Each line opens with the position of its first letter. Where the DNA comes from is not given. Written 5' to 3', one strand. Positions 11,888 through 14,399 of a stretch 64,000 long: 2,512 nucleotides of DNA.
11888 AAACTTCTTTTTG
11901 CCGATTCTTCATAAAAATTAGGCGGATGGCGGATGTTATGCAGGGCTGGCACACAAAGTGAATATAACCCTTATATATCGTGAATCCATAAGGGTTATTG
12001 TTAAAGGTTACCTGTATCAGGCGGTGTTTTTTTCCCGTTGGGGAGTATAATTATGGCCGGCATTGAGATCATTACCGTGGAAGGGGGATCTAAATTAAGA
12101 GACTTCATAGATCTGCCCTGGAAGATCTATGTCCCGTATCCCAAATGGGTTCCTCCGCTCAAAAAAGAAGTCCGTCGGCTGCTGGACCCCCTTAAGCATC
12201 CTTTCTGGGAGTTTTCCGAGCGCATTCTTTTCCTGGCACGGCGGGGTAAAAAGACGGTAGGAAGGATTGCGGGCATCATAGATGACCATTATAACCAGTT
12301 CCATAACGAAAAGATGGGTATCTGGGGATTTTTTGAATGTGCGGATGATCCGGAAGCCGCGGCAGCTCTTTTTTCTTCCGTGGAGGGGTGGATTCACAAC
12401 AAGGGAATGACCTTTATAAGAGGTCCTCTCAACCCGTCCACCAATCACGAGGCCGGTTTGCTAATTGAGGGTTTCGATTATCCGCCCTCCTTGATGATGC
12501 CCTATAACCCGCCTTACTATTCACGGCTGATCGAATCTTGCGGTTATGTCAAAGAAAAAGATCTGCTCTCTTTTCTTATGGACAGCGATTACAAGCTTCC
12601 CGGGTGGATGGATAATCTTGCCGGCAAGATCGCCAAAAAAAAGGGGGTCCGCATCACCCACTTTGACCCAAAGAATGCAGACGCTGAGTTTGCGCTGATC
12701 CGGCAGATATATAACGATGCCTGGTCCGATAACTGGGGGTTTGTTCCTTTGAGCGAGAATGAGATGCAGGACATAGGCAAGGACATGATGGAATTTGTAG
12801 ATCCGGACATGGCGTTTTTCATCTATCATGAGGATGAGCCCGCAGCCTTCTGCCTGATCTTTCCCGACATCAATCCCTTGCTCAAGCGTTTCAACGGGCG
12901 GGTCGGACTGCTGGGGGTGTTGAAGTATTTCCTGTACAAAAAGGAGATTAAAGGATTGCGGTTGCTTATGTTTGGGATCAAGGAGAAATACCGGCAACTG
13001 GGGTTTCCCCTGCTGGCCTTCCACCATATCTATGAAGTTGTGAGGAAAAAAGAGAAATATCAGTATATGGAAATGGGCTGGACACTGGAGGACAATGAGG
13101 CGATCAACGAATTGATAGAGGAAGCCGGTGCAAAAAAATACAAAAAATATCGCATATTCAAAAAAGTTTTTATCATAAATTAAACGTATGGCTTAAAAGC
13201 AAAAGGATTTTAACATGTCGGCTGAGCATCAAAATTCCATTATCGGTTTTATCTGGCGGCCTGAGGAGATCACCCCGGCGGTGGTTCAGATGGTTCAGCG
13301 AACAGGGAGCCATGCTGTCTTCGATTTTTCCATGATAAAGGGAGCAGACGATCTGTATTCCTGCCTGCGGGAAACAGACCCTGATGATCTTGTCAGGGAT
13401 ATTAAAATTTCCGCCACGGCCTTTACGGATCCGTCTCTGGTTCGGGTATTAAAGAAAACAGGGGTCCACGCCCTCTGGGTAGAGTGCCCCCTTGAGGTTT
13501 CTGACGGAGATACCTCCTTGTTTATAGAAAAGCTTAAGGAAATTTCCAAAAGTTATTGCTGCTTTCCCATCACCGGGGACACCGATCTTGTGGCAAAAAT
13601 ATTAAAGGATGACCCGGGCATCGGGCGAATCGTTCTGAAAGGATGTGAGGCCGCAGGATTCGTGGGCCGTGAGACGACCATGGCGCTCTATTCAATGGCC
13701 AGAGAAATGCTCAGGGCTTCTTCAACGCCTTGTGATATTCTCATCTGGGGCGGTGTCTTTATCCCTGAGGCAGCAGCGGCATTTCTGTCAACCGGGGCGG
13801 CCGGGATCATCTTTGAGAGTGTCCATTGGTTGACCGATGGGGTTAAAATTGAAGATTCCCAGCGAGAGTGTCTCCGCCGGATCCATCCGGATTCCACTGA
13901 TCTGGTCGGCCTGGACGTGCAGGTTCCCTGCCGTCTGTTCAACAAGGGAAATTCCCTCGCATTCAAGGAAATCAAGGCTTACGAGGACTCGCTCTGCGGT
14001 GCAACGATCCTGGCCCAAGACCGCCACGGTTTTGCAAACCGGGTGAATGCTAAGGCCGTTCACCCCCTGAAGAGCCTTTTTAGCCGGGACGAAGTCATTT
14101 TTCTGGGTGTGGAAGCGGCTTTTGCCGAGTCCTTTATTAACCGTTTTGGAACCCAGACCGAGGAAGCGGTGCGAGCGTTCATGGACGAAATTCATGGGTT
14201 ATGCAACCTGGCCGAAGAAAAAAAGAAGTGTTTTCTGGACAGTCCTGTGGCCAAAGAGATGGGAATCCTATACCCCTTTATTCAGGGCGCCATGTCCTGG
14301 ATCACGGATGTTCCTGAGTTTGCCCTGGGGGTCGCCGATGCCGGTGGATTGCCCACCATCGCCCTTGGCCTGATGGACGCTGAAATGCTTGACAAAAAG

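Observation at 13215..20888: Non-canonical megasynthase architecture: tandem FabK/PfaD-type ER-like barrels at the N-terminus, ACP placed before KR-DH, DS-to-RS ACP motif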

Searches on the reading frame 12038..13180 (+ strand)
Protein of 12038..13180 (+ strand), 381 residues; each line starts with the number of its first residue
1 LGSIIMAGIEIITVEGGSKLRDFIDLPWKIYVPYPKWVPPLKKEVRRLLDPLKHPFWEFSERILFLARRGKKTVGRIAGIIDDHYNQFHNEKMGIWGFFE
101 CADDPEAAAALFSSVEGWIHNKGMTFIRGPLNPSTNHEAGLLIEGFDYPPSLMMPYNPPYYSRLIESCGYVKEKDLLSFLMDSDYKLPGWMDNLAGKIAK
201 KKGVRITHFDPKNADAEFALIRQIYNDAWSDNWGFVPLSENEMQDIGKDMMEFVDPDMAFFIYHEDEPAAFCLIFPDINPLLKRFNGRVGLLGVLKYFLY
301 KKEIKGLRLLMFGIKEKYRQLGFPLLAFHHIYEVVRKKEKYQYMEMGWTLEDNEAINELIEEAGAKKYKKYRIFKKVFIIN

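Call 8: search_protein_families(library=pfam, proteins=[window:12038-13180:+], max_evalue=0.001)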
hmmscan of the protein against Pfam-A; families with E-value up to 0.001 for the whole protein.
window:12038-13180:+ (381 aa): 0 families

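Call 25: search_protein_families(library=ncbifam, proteins=[window:12038-13180:+], max_evalue=0.01)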
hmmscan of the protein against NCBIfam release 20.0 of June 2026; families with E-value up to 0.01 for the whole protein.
window:12038-13180:+ (381 aa): 0 families

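Call 26: search_protein_families(library=pfam, proteins=[window:12038-13180:+], max_evalue=1)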
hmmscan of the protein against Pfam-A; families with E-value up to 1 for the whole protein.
window:12038-13180:+ (381 aa): 0 families

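Call 30: search_solved_structures(query=window:12038-13180:+, max_evalue=10, show_alignments=1)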
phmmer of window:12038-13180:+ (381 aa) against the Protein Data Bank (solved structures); distinct sequences matched with E-value up to 10: 5.
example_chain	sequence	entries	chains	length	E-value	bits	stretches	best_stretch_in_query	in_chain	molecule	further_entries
6ysb_B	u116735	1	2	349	0.18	14.3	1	283-334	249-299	2-alkenal reductase (NADP(+)-dependent)-like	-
6ytz_A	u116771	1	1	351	0.41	13.2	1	283-334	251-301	Double Bond Reductase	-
3t9y_A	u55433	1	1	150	0.61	12.6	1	281-324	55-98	Acetyltransferase, GNAT family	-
6yux_A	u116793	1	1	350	0.79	12.2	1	283-334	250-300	Double Bond Reductase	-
6ixj_A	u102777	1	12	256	2.4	10.6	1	202-247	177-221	Sulfoacetaldehyde reductase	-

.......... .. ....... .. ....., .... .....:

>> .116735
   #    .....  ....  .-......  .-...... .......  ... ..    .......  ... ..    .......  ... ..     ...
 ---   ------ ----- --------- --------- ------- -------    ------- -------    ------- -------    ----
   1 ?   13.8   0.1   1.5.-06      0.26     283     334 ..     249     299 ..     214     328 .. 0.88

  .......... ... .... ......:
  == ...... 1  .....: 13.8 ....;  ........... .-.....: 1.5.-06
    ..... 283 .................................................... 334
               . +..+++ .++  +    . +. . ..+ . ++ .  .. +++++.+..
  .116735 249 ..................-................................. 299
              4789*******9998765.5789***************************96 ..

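Call 38: find_homologous_proteins(query=window:12053-13180:+, max_evalue=0.001)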
Query window:12053-13180:+ (376 aa): 3315 proteins with E <= 0.001 among 8000 candidates; the best 120 are listed.
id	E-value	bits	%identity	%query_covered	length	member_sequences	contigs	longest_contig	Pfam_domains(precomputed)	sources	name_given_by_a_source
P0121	7.8e-261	883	100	100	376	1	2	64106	-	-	-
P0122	3.4e-239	812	91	99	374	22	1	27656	-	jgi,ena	-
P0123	7.9e-232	788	88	99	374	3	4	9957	-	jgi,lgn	-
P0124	3.3e-231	786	88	100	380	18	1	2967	-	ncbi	-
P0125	5.4e-230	782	88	99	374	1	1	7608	-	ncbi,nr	ncbi:MAG: acyl-CoA N-acyltransferase [Desulfamplus sp.]|nr:acyl-CoA N-acyltransferase [Desulfamplus 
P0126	9.4e-229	778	87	99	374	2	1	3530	-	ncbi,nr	ncbi:MAG: acyl-CoA N-acyltransferase [Desulfobacteraceae bacterium]|nr:acyl-CoA N-acyltransferase [D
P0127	1.3e-228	777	88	99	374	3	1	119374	-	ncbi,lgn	-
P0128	1.1e-226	771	87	99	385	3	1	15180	-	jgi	jgi:hypothetical protein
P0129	2.0e-226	770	87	99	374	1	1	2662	-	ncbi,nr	ncbi:MAG: acyl-CoA N-acyltransferase [Desulfobacteraceae bacterium]|nr:acyl-CoA N-acyltransferase [D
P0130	8.7e-223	758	86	99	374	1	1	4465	-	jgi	jgi:hypothetical protein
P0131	3.2e-222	756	85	99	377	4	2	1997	-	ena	-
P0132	7.5e-222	755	85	99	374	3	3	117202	-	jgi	jgi:hypothetical protein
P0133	9.9e-220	748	85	99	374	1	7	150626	-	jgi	jgi:hypothetical protein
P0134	2.7e-218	743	84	99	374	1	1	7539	-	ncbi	-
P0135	8.9e-218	741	84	99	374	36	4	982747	-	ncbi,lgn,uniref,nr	ncbi:hypothetical protein [Desulfotignum phosphitoxidans]|uniref:Putative acyl-CoA N-acyltransferase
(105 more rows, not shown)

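Call 63: predict_structure(alignment_id=A3)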
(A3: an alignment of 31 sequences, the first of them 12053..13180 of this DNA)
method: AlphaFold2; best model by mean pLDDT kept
length: 376 residues; sequences in the alignment: 31
mean_pLDDT: 55.1   pTM: 0.48
mean pLDDT of the five models: 55.1, 52.6, 52.4, 51.6, 48.9
residues with pLDDT >= 90: 7; 70-90: 75; 50-70: 145; < 50: 149
segments of 3 or more residues with pLDDT < 50: 26-40, 46-53, 79-90, 120-180, 227-231, 275-292, 340-350, 364-376
pLDDT, mean of each block of 10 residues (from residue 1): 73 60 43 37 48 58 77 57 37 54 66 62 39 37 26 25 26 38 60 79 85 84 55 61 59 85 81 48 40 50 61 70 72 58 44 57 42 30
secondary structure, 60 per line:
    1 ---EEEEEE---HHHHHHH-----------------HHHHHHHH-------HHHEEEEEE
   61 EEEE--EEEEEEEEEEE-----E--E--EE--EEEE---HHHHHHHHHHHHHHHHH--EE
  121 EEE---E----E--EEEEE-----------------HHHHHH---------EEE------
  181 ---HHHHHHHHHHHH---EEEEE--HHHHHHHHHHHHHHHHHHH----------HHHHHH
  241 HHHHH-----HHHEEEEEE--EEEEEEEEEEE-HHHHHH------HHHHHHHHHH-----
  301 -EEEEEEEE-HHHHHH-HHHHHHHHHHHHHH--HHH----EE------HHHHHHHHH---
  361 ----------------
elements in order: E4-9 H13-19 H37-44 E55-64 E67-77 E93-96 H100-116 E119-123 E135-139 H157-162 E172-174 H184-195 E199-203 H206-224 H235-245 E254-259 E262-272 H274-279 H286-295 E302-309 H311-316 H318-331 H349-357

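Call 65: search_solved_structures(query=A3, max_evalue=10)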
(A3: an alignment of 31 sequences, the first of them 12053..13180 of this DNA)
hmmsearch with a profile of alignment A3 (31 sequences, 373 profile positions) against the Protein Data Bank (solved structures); distinct sequences matched with E-value up to 10: 9.
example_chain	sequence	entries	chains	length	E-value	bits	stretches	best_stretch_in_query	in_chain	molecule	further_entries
3t9y_A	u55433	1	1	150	0.0097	18.1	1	276-318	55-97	Acetyltransferase, GNAT family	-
1evj_A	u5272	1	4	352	0.23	13.6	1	129-231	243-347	GLUCOSE-FRUCTOSE OXIDOREDUCTASE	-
1ofg_A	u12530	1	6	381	0.28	13.3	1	129-231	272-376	GLUCOSE-FRUCTOSE OXIDOREDUCTASE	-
9blr_C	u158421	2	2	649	0.28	13.3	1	74-132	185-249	Amiloride-sensitive sodium channel subunit gamma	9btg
6wth_C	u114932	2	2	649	0.28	13.3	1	74-132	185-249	Amiloride-sensitive sodium channel subunit gamma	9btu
1ryd_A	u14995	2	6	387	0.29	13.3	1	129-231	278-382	glucose-fructose oxidoreductase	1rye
1h6a_A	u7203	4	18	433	0.35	13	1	129-231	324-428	PRECURSOR FORM OF GLUCOSE-FRUCTOSE OXIDOREDUCTASE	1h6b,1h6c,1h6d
6bqn_C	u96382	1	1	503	0.48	12.6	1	74-132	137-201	EGFP-SCNN1G chimera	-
5jff_B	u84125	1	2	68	1.6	10.9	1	28-69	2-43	Uncharacterized protein YhfG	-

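Call 66: fold_search(model_id=the predicted structure, library=pdb)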
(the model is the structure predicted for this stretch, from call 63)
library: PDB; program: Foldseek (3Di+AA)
matches with E <= 10: 470; with E <= 0.001: 9
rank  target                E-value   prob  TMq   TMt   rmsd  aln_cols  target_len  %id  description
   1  5kgh_A                1.1e-05  1.00  0.28  0.32  16.5       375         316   12  X-ray structure of a glucosamine N-Acetyltransferase from Clostridium acetobutylicum, mutant Y297F (released 2016-07-06)
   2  5kf1_A                3.8e-05  1.00  0.27  0.31  16.3       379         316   13  X-ray structure of a glucosamine N-Acetyltransferase from Clostridium acetobutylicum, apo form, pH 5 (released 2016-07-06)
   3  5kf2                  6.6e-05  1.00  0.28  0.32  16.4       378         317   13  X-ray structure of a glucosamine N-Acetyltransferase from Clostridium acetobutylicum, apo form, pH 8 (released 2016-07-06)
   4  5kgh_B                8.8e-05  1.00  0.28  0.32  16.6       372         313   13  X-ray structure of a glucosamine N-Acetyltransferase from Clostridium acetobutylicum, mutant Y297F (released 2016-07-06)
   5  5kga_A                8.8e-05  1.00  0.28  0.32  16.2       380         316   13  X-ray structure of a glucosamine N-Acetyltransferase from Clostridium acetobutylicum, mutant D287N, in complex with N- (released 2016-07-06)
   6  7q3a_B                9.3e-05  1.00  0.29  0.32  17.4       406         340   10  Crystal structure of MAB_4324 a tandem repeat GNAT from Mycobacterium abscessus (released 2022-05-04)
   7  5kf1_B                9.8e-05  1.00  0.28  0.32  16.6       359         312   13  X-ray structure of a glucosamine N-Acetyltransferase from Clostridium acetobutylicum, apo form, pH 5 (released 2016-07-06)
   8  7q3a_A                2.3e-04  1.00  0.33  0.36  16.8       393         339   10  Crystal structure of MAB_4324 a tandem repeat GNAT from Mycobacterium abscessus (released 2022-05-04)
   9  6snr                  3.0e-04  0.94  0.22  0.20  22.1       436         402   11  Crystal structure of FemX (released 2020-09-09)
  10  2wpw_C                2.3e-03  0.93  0.24  0.27  17.1       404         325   10  Tandem GNAT protein from the clavulanic acid biosynthesis pathway (without AcCoA) (released 2009-12-29)
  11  2wpx_A                2.5e-03  0.91  0.23  0.26  17.2       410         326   10  Tandem GNAT protein from the clavulanic acid biosynthesis pathway (with AcCoA) (released 2009-12-29)
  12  1ozp                  3.2e-03  0.99  0.27  0.34  14.8       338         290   12  Crystal Structure of Rv0819 from Mycobacterium tuberculosis MshD-Mycothiol Synthase Acetyl-Coenzyme A Complex. (released 2003-09-09)
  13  1xf8                  4.0e-03  0.90  0.20  0.22  16.7       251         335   10  Crystal Structure of Weissella viridescens FemX (Y254F) Mutant (released 2005-05-31)
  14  2wpw_A                4.8e-03  0.90  0.24  0.27  17.4       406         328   11  Tandem GNAT protein from the clavulanic acid biosynthesis pathway (without AcCoA) (released 2009-12-29)
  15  2wpw_B                6.0e-03  0.77  0.21  0.24  17.1       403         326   11  Tandem GNAT protein from the clavulanic acid biosynthesis pathway (without AcCoA) (released 2009-12-29)
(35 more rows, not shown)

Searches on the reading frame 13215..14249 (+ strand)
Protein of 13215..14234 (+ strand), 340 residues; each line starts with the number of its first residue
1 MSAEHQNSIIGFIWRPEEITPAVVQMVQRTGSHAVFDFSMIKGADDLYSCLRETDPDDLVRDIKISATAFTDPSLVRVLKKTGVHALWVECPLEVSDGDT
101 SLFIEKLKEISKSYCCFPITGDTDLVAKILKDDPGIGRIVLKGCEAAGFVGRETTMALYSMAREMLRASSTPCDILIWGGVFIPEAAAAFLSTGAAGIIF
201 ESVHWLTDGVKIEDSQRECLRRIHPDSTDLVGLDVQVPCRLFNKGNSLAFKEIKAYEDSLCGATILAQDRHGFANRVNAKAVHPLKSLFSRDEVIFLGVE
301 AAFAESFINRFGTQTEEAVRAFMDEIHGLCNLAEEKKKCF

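Call 7: search_protein_families(library=pfam, proteins=[window:13215-14234:+], max_evalue=10)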
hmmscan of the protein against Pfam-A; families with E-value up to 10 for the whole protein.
window:13215-14234:+ (340 aa): 2 families
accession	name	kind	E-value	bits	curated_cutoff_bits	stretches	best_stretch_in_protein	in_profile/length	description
PF03060.21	NMO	-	0.059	13.2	28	1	135-228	156-249/331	Nitronate monooxygenase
PF01037.27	AsnC_trans_reg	-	0.092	13.1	25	1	96-130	6-41/73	Lrp/AsnC ligand binding domain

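Call 11: find_homologous_proteins(query=window:13215-14234:+, max_evalue=0.001)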
Query window:13215-14234:+ (340 aa): 156 proteins with E <= 0.001 among 4191 candidates; the best 120 are listed.
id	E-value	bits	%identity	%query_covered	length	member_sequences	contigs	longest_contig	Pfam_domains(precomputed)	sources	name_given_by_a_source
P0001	3.6e-151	521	75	93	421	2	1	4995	PF03060.22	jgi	jgi:NAD(P)H-dependent flavin oxidoreductase YrpB (nitropropane dioxygenase family)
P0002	7.0e-151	520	71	96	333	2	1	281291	-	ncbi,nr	ncbi:MAG: hypothetical protein U5K27_19475 [Desulfotignum sp.]|nr:hypothetical protein [Desulfotignu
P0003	9.5e-148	510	69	99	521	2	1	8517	PF03060.22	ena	-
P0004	1.5e-146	506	69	100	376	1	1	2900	-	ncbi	ncbi:MAG: acyl transferase, partial [Desulfobacteraceae bacterium]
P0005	4.6e-143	495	66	99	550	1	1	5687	PF03060.22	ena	-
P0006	4.7e-143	495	67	99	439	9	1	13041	PF03060.22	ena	-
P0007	2.3e-142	492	67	99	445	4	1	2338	PF03060.22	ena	-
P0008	1.6e-141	490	64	100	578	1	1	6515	PF03060.22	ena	-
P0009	5.4e-141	488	67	99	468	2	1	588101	PF03060.22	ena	-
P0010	1.6e-140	486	66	100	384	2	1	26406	-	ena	-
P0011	1.2e-139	483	66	99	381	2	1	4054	PF03060.22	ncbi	ncbi:MAG: acyl transferase, partial [Thermodesulfobacteriota bacterium]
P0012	8.6e-139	481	65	99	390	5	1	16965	-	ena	-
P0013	7.0e-137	474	63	99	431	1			PF03060.22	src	-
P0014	1.2e-136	474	62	99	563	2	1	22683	PF03060.22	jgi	-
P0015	3.1e-136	472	64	99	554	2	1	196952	PF03060.22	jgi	jgi:NAD(P)H-dependent flavin oxidoreductase YrpB (nitropropane dioxygenase family)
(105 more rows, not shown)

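Call 41: predict_structure(alignment_id=A2)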
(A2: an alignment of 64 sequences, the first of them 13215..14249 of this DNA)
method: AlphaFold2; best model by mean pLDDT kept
length: 345 residues; sequences in the alignment: 64
mean_pLDDT: 78.7   pTM: 0.79
mean pLDDT of the five models: 78.7, 76.2, 71.3, 68.7, 67.5
residues with pLDDT >= 90: 74; 70-90: 196; 50-70: 57; < 50: 18
segments of 3 or more residues with pLDDT < 50: 1-5, 145-151, 342-345
pLDDT, mean of each block of 10 residues (from residue 1): 61 86 87 90 92 91 93 95 94 67 89 91 78 75 53 64 73 78 78 86 63 74 70 71 81 88 76 83 78 72 71 85 90 72 45
secondary structure, 60 per line:
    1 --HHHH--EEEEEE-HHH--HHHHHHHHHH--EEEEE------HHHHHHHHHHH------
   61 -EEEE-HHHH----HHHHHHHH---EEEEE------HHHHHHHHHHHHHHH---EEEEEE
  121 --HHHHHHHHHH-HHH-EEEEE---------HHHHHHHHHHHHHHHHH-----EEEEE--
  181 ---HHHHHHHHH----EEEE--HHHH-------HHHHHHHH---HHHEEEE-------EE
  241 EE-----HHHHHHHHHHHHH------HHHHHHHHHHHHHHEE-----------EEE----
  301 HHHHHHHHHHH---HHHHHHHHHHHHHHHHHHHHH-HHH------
elements in order: H3-6 E9-14 H21-30 E33-37 H44-54 E62-65 H67-70 H75-82 E86-90 H97-111 E115-120 H123-132 E138-142 H152-168 E174-178 H184-192 E197-200 H203-206 H214-221 E228-231 E239-242 H248-260 H267-280 E294-296 H301-311 H315-335

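Call 44: fold_search(model_id=the predicted structure, library=pdb)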
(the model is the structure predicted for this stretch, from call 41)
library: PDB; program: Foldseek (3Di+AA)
matches with E <= 10: 1873; with E <= 0.001: 623
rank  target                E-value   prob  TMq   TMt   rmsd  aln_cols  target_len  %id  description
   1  9pl0_A                1.5e-10  1.00  0.66  0.72   5.0       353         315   16  The structure of the Fusobacterium nucleatum Enoyl-Acyl Carrier Protein Reductase (FabK) bound to an inhibitor (released 2026-01-28)
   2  5gvj_B                1.8e-10  1.00  0.60  0.68   7.4       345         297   14  Structure of FabK (M276A) mutant from Thermotoga maritima (released 2017-04-26)
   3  9pl0_B                2.8e-10  1.00  0.66  0.71   5.0       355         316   17  The structure of the Fusobacterium nucleatum Enoyl-Acyl Carrier Protein Reductase (FabK) bound to an inhibitor (released 2026-01-28)
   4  9pl0_E                4.4e-10  1.00  0.66  0.71   4.8       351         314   16  The structure of the Fusobacterium nucleatum Enoyl-Acyl Carrier Protein Reductase (FabK) bound to an inhibitor (released 2026-01-28)
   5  5gvh                  5.6e-10  1.00  0.63  0.69   5.1       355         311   12  Structure of FabK from Thermotoga maritima (released 2017-06-07)
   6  2z6i_B                6.7e-10  1.00  0.64  0.68   5.6       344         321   12  Crystal Structure of S. pneumoniae Enoyl-Acyl Carrier Protein Reductase (FabK) (released 2008-04-01)
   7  2z6i_A                1.3e-09  1.00  0.60  0.65   7.2       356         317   12  Crystal Structure of S. pneumoniae Enoyl-Acyl Carrier Protein Reductase (FabK) (released 2008-04-01)
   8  5gvj_A                2.4e-09  1.00  0.60  0.68   7.5       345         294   14  Structure of FabK (M276A) mutant from Thermotoga maritima (released 2017-04-26)
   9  4cw5_A                3.4e-09  1.00  0.57  0.47   8.6       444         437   12  Crystal structure of the enoyl reductase domain of DfnA from Bacillus amyloliquefaciens (released 2014-12-17)
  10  4iql_A                8.0e-09  1.00  0.62  0.68   4.7       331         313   16  Crystal Structure of Porphyromonas gingivalis Enoyl-ACP Reductase II (FabK) with cofactors NADPH and FMN (released 2014-01-29)
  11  4yx6_B                9.0e-09  1.00  0.43  0.32  16.0       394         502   11  Architectural hierarchy of trans-acting enoyl reductases from polyunsaturated fatty acid and trans-AT polyketide synth (released 2016-04-13)
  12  4cw5_B                9.6e-09  1.00  0.57  0.47   8.4       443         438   13  Crystal structure of the enoyl reductase domain of DfnA from Bacillus amyloliquefaciens (released 2014-12-17)
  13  3bo9_A                1.0e-08  1.00  0.62  0.67   5.3       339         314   13  Crystal structure of putative nitroalkan dioxygenase (TM0800) from Thermotoga maritima at 2.71 A resolution (released 2007-12-25)
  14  2z6j_B                1.1e-08  1.00  0.60  0.66   6.5       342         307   13  Crystal Structure of S. pneumoniae Enoyl-Acyl Carrier Protein Reductase (FabK) in Complex with an Inhibitor (released 2008-04-01)
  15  4z38_A                1.1e-08  1.00  0.60  0.49   8.4       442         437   11  Crystal structure of enoyl reductase domain of MlnA from the macrolactin biosynthesis cluster from Bacillus amylolique (released 2016-04-13)
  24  7e1q                  2.6e-08  1.00  0.54  0.51   7.1       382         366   12  Crystal structure of dehydrogenase/isomerase FabX from Helicobacter pylori (released 2021-12-01)
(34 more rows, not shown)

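Call 53: search_protein_representatives(protein=window:13215-14234:+)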
Query: 340 residues. Proteins with E-value up to 0.001 (for the whole library): 189; up to 1e-10: 103; up to 1e-30: 56. The best 150 are listed.
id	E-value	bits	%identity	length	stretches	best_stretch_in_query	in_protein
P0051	5.3e-114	397.4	60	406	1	3-316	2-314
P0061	2.1e-106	372.5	54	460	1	2-340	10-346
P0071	2.9e-101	355.6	63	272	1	3-262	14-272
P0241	4.7e-89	315.4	39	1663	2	6-340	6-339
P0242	7.7e-85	301.6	41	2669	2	3-331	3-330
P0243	6.4e-75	269.0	39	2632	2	1-336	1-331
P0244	2.9e-71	256.9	36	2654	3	9-340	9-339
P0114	5.0e-71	256.2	39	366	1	8-339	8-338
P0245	1.1e-69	251.8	36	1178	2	3-334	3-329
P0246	1.4e-65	238.3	37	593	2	9-333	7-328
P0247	1.4e-63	231.7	37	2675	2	8-326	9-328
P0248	1.2e-61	225.3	37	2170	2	5-326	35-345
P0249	1.7e-61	224.8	37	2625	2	4-336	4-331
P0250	8.3e-61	222.6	38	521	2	8-340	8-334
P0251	9.7e-61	222.4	42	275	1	8-273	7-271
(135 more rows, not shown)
